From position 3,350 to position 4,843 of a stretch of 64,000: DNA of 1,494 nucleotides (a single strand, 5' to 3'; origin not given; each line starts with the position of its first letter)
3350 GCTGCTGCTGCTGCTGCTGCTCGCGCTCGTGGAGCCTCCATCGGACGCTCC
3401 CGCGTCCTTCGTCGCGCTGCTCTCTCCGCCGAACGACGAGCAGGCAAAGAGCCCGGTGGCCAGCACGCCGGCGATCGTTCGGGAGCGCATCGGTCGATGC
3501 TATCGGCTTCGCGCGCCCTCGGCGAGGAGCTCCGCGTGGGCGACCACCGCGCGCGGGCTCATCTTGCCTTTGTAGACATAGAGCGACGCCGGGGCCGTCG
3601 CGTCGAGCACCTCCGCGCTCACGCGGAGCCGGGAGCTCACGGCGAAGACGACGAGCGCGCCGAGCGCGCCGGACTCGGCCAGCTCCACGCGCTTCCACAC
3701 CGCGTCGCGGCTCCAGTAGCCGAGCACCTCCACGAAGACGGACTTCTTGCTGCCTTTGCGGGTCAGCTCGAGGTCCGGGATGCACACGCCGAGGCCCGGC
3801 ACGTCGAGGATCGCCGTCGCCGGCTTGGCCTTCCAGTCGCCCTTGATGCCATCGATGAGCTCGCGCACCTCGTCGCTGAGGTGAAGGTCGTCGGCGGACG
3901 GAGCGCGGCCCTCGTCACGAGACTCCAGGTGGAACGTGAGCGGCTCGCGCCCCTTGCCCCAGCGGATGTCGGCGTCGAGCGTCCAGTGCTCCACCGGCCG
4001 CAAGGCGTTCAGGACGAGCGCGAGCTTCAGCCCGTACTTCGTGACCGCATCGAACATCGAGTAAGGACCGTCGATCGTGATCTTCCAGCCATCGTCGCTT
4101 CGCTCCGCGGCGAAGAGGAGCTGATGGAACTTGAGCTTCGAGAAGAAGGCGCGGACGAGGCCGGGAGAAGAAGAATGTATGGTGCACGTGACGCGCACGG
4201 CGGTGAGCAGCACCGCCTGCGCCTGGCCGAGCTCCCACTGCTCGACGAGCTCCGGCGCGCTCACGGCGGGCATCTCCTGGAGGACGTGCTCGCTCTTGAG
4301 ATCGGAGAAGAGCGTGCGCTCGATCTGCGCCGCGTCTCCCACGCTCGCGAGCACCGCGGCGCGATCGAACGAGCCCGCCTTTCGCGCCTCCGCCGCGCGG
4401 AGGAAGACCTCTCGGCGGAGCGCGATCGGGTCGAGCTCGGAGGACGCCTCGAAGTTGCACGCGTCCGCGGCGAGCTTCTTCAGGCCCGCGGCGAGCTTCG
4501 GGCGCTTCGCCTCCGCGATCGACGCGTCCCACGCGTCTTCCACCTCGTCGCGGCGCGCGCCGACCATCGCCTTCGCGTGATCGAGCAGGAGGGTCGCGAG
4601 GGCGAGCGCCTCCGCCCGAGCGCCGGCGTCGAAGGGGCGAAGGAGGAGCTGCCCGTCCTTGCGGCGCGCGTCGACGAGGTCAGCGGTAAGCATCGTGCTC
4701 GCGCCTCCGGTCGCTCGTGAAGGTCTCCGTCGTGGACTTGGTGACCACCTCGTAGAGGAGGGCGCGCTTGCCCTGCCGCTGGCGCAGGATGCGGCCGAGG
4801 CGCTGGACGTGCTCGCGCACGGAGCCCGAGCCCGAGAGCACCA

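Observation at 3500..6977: Three-gene overlapping operon: cNMP-binding/PilZ-like sensor, XPB-type helicase, Bax1(DUF790)-like nuclease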

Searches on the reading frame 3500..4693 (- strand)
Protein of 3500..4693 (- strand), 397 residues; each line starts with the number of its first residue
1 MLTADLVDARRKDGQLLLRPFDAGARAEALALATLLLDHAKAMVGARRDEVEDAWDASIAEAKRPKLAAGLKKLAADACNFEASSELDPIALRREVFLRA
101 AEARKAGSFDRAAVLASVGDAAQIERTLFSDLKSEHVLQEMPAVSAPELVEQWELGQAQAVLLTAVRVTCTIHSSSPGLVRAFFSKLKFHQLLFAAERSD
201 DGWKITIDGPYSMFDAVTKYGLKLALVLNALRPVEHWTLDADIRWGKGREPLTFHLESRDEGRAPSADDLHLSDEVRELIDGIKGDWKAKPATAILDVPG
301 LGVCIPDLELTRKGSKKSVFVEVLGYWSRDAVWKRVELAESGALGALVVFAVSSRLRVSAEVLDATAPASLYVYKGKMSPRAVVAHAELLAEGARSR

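Call 8: search_protein_families(library=pfam, proteins=[window:3500-4693:-], max_evalue=0.1)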
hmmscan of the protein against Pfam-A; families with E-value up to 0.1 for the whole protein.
window:3500-4693:- (397 aa): 1 family
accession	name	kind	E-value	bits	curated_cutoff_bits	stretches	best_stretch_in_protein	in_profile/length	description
PF05626.16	DUF790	-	1.9e-73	247.9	28.8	1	1-385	1-385/387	Protein of unknown function (DUF790)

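Call 9: search_protein_families(library=ncbifam, proteins=[window:3500-4693:-], max_evalue=0.1)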
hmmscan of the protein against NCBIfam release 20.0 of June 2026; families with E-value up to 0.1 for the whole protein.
window:3500-4693:- (397 aa): 2 families
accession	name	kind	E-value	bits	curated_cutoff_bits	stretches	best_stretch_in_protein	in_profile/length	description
NF053694.1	EndNBax1ARCFU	equivalog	5.3e-29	101.3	500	1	1-345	1-333/342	endonuclease Bax1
NF053695.1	EndNBax1SULTO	equivalog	1.5e-25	89.8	500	1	59-341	52-331/478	endonuclease Bax1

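Call 11: search_protein_families(library=padloc, proteins=[window:3500-4693:-], max_evalue=0.01)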
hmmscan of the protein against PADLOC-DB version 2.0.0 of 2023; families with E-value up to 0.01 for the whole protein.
window:3500-4693:- (397 aa): 0 families

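Call 27: find_homologous_proteins(query=window:3500-4693:-)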
Query window:3500-4693:- (397 aa): 1371 proteins with E <= 0.001 among 8000 candidates; the best 120 are listed.
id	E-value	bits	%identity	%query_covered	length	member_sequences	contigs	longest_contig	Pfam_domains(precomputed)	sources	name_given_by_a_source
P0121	6.5e-253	856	100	100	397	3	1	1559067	PF05626.17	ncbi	ncbi:MAG: DUF790 family protein [Labilithrix sp.]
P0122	4.1e-223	758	89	100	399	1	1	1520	PF05626.17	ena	-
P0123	1.3e-219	747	87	100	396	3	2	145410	PF05626.17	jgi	jgi:predicted nuclease of restriction endonuclease-like RecB superfamily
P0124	6.2e-219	744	87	99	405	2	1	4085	PF05626.17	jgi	jgi:hypothetical protein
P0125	2.0e-215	733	85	100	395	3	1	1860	PF05626.17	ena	-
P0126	7.6e-213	724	87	96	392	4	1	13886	PF05626.17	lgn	-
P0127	2.8e-209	713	84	100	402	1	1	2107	PF05626.17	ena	-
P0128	3.8e-205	699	83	100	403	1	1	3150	PF05626.17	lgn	-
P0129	1.1e-204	697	83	100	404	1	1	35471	PF05626.17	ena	-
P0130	4.8e-204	695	83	100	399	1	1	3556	PF05626.17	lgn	-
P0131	1.1e-188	645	78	98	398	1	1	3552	PF05626.17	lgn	-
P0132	3.2e-187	640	79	96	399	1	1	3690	PF05626.17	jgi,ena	-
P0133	8.3e-186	635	77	100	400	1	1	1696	PF05626.17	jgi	-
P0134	4.8e-184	630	76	99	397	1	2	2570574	PF05626.17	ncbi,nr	ncbi:MAG: DUF790 family protein [Labilithrix sp.]|nr:DUF790 family protein [Labilithrix sp.] MCW5811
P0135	2.4e-179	614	74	99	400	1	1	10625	PF05626.17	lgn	-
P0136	1.6e-160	552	67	100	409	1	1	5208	PF05626.17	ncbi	-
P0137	1.1e-152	526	67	96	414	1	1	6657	PF05626.17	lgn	-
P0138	5.0e-152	524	63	100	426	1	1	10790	PF05626.17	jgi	jgi:predicted nuclease of restriction endonuclease-like RecB superfamily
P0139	8.4e-149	514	65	98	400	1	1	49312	PF05626.17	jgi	jgi:predicted nuclease of restriction endonuclease-like RecB superfamily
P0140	2.6e-148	512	63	97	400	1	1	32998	PF05626.17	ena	-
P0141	3.0e-148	512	64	98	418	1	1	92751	PF05626.17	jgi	jgi:predicted nuclease of restriction endonuclease-like RecB superfamily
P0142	7.0e-148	511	64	97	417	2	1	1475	PF05626.17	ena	-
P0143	5.1e-147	508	63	97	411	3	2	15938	PF05626.17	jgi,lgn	jgi:predicted nuclease of restriction endonuclease-like RecB superfamily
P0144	1.8e-146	506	63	97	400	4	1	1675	PF05626.17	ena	-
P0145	5.4e-146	504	63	98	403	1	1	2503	PF05626.17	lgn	-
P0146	1.0e-145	503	61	98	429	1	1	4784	PF05626.17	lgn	-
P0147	5.0e-145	501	62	99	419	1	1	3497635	PF05626.17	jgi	jgi:predicted nuclease of restriction endonuclease-like RecB superfamily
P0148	2.4e-144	499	57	99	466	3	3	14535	PF05626.17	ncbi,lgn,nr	ncbi:MAG: DUF790 family protein [Labilithrix sp.]|nr:DUF790 family protein [Labilithrix sp.]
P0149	3.2e-144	499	63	97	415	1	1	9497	PF05626.17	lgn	-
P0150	3.7e-144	498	62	97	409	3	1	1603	PF05626.17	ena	-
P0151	4.1e-144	498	63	100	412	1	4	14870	PF05626.17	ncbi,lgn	-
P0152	7.5e-144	497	62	98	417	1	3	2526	PF05626.17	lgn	-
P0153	2.0e-143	496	56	99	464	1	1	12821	PF05626.17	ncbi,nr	ncbi:MAG: DUF790 family protein [Labilithrix sp.]|nr:DUF790 family protein [Labilithrix sp.]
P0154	3.9e-143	495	60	98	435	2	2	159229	PF05626.17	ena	-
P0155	1.2e-142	493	63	97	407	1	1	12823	PF05626.17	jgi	jgi:predicted nuclease of restriction endonuclease-like RecB superfamily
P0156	1.3e-142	493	60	98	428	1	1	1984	PF05626.17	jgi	jgi:predicted nuclease of restriction endonuclease-like RecB superfamily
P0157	1.6e-142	493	61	99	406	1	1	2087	PF05626.17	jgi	jgi:uncharacterized protein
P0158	1.9e-142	493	57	99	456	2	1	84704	PF05626.17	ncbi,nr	ncbi:MAG: DUF790 family protein [Labilithrix sp.]|nr:DUF790 family protein [Labilithrix sp.]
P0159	7.7e-142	491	59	98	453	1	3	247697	PF05626.17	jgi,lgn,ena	-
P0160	8.6e-142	491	61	99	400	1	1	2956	PF05626.17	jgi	-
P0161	8.8e-142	491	62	97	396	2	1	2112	PF05626.17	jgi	jgi:uncharacterized protein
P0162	8.9e-142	490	63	97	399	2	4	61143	PF05626.17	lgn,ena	-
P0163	9.2e-142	490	63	97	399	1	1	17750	PF05626.17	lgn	-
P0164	2.2e-141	489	62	99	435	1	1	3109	PF05626.17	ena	-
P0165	2.3e-141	489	61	98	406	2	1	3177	PF05626.17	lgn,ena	-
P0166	2.9e-141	489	61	99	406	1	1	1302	PF05626.17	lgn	-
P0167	6.4e-141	488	58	98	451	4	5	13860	PF05626.17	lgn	-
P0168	8.6e-141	487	60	100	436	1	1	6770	PF05626.17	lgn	-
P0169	1.2e-140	487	58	98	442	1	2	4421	PF05626.17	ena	-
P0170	1.2e-140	487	59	98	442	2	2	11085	PF05626.17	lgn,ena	-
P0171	1.3e-140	487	61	98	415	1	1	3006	PF05626.17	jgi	jgi:hypothetical protein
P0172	2.9e-140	486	60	97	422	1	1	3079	PF05626.17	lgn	-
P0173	3.3e-140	485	62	98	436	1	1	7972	PF05626.17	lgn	-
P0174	8.3e-140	484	61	97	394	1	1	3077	PF05626.17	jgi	jgi:uncharacterized protein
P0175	2.6e-139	482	61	98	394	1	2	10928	PF05626.17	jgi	jgi:uncharacterized protein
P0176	3.1e-139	482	60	98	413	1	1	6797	PF05626.17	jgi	jgi:predicted nuclease of restriction endonuclease-like RecB superfamily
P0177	3.2e-139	482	58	98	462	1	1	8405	PF05626.17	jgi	jgi:uncharacterized protein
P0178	4.0e-139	482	55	98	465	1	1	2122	PF05626.17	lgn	-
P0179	4.0e-139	482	58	98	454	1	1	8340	PF05626.17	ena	-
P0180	4.8e-139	482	60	98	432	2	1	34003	PF05626.17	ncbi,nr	ncbi:MAG TPA: DUF790 family protein [Labilithrix sp.]|nr:DUF790 family protein [Labilithrix sp.]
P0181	5.3e-139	481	59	99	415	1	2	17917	PF05626.17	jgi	jgi:hypothetical protein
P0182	1.1e-138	480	61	97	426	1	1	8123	PF05626.17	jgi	jgi:uncharacterized protein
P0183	1.9e-138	480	60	98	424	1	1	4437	PF05626.17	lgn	-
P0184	4.0e-138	478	58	98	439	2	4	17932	PF05626.17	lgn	-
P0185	1.6e-137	476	59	99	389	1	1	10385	PF05626.17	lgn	-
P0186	1.6e-137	476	56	98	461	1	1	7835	PF05626.17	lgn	-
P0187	3.3e-137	475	61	97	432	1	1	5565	PF05626.17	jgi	jgi:predicted nuclease of restriction endonuclease-like RecB superfamily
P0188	4.4e-137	475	56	100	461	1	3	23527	PF05626.17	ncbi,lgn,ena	-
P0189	3.2e-136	472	60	99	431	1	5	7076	PF05626.17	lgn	-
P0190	1.1e-135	470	59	97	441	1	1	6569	PF05626.17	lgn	-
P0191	7.0e-135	468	59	97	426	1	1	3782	PF05626.17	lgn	-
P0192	3.0e-134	466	58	99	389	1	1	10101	PF05626.17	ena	-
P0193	3.5e-134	466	55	100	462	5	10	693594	PF05626.17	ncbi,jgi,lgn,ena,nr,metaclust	ncbi:MAG: hypothetical protein BGO98_25225 [Myxococcales bacterium 68-20]|nr:MAG: hypothetical prote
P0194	4.9e-134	465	61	100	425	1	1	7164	PF05626.17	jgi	jgi:predicted nuclease of restriction endonuclease-like RecB superfamily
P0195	7.5e-134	464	54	98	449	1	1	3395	PF05626.17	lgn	-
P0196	2.4e-131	456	59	98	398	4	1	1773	PF05626.17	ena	-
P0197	9.3e-131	454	56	98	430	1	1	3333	PF05626.17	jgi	jgi:predicted nuclease of restriction endonuclease-like RecB superfamily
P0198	2.3e-130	453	58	98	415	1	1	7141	PF05626.17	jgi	jgi:uncharacterized protein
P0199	3.2e-130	452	58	98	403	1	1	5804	PF05626.17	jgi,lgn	jgi:predicted nuclease of restriction endonuclease-like RecB superfamily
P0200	4.1e-130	452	56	99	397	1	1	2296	PF05626.17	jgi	jgi:predicted nuclease of restriction endonuclease-like RecB superfamily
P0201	3.6e-128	446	55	99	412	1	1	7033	PF05626.17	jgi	jgi:predicted nuclease of restriction endonuclease-like RecB superfamily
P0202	1.1e-127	444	57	98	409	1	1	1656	PF05626.17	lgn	-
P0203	1.2e-127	444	55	99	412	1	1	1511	PF05626.17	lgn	-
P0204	1.5e-127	444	55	99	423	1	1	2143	PF05626.17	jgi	jgi:uncharacterized protein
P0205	3.7e-127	442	55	99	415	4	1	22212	PF05626.17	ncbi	-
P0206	5.6e-127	442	58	98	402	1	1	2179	PF05626.17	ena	-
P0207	1.3e-126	441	56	98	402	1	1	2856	PF05626.17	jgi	jgi:predicted nuclease of restriction endonuclease-like RecB superfamily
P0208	2.1e-126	440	57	99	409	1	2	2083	PF05626.17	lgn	-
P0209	7.5e-126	438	56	98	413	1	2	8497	PF05626.17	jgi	jgi:predicted nuclease of restriction endonuclease-like RecB superfamily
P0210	1.3e-125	437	54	99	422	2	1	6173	PF05626.17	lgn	-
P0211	1.5e-125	437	56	98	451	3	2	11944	PF05626.17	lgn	-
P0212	1.7e-125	437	58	99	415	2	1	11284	PF05626.17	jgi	jgi:predicted nuclease of restriction endonuclease-like RecB superfamily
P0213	2.2e-125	437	57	99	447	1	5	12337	PF05626.17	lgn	-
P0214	3.9e-125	436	53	100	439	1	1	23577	PF05626.17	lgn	-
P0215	6.5e-125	435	55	99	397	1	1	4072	PF05626.17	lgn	-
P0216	2.4e-124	433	54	99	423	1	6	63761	PF05626.17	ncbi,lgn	-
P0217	4.6e-124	432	56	98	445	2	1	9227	PF05626.17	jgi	jgi:predicted nuclease of restriction endonuclease-like RecB superfamily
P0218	5.3e-124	432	56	98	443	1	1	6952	PF05626.17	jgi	jgi:predicted nuclease of restriction endonuclease-like RecB superfamily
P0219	9.4e-123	428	56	99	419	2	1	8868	PF05626.17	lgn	-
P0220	1.3e-122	427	55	98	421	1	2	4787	PF05626.17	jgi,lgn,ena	-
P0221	1.4e-122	427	55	99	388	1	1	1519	PF05626.17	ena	-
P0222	6.0e-122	425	52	99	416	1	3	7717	PF05626.17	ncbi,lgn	-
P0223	1.0e-121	425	54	98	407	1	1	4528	PF05626.17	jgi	-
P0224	1.6e-121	424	56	98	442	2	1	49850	PF05626.17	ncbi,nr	ncbi:MAG: hypothetical protein JWP87_3043 [Labilithrix sp.]|nr:hypothetical protein [Labilithrix sp.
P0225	2.6e-121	423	54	98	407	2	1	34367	PF05626.17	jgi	jgi:predicted nuclease of restriction endonuclease-like RecB superfamily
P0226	6.9e-121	422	54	98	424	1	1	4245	PF05626.17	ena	-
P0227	1.0e-120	421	55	99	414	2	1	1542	PF05626.17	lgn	-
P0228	1.3e-120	421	53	98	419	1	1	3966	PF05626.17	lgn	-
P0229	3.6e-120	419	55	98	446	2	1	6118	PF05626.17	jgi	jgi:predicted nuclease of restriction endonuclease-like RecB superfamily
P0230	5.0e-120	419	54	98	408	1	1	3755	PF05626.17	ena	-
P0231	5.0e-120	419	52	99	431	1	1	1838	PF05626.17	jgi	jgi:predicted nuclease of restriction endonuclease-like RecB superfamily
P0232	1.0e-119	418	54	99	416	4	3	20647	PF05626.17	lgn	-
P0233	1.1e-119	418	53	98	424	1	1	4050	PF05626.17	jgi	jgi:predicted nuclease of restriction endonuclease-like RecB superfamily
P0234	1.4e-119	417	53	99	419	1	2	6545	PF05626.17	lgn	-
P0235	1.9e-119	417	55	97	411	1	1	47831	PF05626.17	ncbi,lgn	-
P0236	3.0e-119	416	55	98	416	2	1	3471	PF05626.17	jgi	jgi:uncharacterized protein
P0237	3.3e-119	416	54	99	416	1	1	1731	PF05626.17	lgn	-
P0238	3.5e-119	416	54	99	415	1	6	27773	PF05626.17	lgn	-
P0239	3.6e-119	416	55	98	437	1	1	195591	PF05626.17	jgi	jgi:predicted nuclease of restriction endonuclease-like RecB superfamily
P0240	3.6e-119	416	55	97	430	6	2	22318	PF05626.17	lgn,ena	-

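Call 29: find_encoding_contigs(protein=P0224, flank=7000, max_places=2)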
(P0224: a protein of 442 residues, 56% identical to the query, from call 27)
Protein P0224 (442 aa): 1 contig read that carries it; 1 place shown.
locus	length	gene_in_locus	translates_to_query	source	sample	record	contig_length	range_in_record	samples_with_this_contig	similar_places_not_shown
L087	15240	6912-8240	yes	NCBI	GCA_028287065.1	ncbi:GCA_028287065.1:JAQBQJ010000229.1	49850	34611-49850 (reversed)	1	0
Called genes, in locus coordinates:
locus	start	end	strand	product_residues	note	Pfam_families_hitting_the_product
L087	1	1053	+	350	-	PF03781:FGE-sulfatase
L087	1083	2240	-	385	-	PF02771:Acyl-CoA_dh_N, PF02770:Acyl-CoA_dh_M, PF00441:Acyl-CoA_dh_1, PF08028:Acyl-CoA_dh_2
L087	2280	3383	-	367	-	PF00089:Trypsin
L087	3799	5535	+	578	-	-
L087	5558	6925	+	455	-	PF18458:XPB_DRD, PF00270:DEAD, PF04851:ResIII, PF16203:ERCC3_RAD25_C, PF00271:Helicase_C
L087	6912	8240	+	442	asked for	PF05626:DUF790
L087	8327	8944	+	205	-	PF00106:adh_short, PF13561:adh_short_C2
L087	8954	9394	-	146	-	PF02310:B12-binding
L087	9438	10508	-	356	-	PF00248:Aldo_ket_red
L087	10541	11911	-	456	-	PF09587:PGA_cap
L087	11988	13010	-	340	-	PF08240:ADH_N, PF00107:ADH_zinc_N, PF13602:ADH_zinc_N_2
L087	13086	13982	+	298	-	PF00126:HTH_1, PF03466:LysR_substrate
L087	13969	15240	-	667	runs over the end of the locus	-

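Call 30: find_encoding_contigs(protein=P0147, flank=7000, max_places=2)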
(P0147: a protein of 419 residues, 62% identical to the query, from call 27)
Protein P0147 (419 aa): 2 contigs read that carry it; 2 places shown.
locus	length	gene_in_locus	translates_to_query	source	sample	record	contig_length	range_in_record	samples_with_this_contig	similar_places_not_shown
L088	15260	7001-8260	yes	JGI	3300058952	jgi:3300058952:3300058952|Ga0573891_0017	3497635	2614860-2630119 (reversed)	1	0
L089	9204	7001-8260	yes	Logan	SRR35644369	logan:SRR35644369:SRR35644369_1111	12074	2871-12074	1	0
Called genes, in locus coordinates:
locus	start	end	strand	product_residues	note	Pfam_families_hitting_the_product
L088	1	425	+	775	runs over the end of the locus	PF00884:Sulfatase, PF01663:Phosphodiest (faint)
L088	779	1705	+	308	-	-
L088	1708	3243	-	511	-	PF01068:DNA_ligase_A_M, PF21686:LigD_Prim-Pol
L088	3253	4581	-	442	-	PF15902:Sortilin-Vps10 (faint), PF25852:DUF6242_C (faint), PF02012:BNR (faint)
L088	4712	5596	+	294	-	PF00027:cNMP_binding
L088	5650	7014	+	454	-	PF18458:XPB_DRD, PF00270:DEAD, PF04851:ResIII, PF16203:ERCC3_RAD25_C, PF00271:Helicase_C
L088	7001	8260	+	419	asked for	PF05626:DUF790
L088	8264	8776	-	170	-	-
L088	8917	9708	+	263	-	-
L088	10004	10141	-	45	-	-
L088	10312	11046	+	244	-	-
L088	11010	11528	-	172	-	-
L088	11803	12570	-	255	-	PF01066:CDP-OH_P_transf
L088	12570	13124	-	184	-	PF00645:zf-PARP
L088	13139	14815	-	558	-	PF00005:ABC_tran, PF02463:SMC_N (faint), PF13304:AAA_21 (faint), PF13476:AAA_23 (faint), PF13555:AAA_29 (faint), PF12848:ABC_tran_Xtn, PF00005:ABC_tran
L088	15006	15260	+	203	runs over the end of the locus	PF10067:DUF2306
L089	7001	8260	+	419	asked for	PF05626:DUF790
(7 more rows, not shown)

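Call 31: find_encoding_contigs(protein=P0239, flank=7000, max_places=2)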
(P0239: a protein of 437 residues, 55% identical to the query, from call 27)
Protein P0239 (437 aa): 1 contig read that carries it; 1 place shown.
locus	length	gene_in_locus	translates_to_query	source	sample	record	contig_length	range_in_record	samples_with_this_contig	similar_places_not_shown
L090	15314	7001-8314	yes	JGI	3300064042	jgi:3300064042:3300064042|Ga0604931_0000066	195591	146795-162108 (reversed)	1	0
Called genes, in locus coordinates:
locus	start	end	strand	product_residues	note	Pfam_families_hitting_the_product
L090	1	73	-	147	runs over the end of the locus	PF02381:MraZ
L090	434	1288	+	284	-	PF00069:Pkinase, PF07714:PK_Tyr_Ser-Thr, PF01636:APH (faint)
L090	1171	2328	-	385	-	PF02771:Acyl-CoA_dh_N, PF02770:Acyl-CoA_dh_M, PF00441:Acyl-CoA_dh_1, PF08028:Acyl-CoA_dh_2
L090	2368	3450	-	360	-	PF00089:Trypsin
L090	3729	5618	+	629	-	-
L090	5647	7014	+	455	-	PF18458:XPB_DRD, PF00270:DEAD, PF04851:ResIII, PF16203:ERCC3_RAD25_C, PF00271:Helicase_C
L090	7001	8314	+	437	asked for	PF05626:DUF790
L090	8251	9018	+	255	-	PF00106:adh_short, PF01370:Epimerase (weak), PF08659:KR, PF13460:NAD_binding_10, PF13561:adh_short_C2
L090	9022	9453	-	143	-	PF02310:B12-binding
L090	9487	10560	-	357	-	PF00248:Aldo_ket_red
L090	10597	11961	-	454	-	PF09587:PGA_cap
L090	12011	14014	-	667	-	-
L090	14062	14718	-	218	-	-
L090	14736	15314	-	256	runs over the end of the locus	-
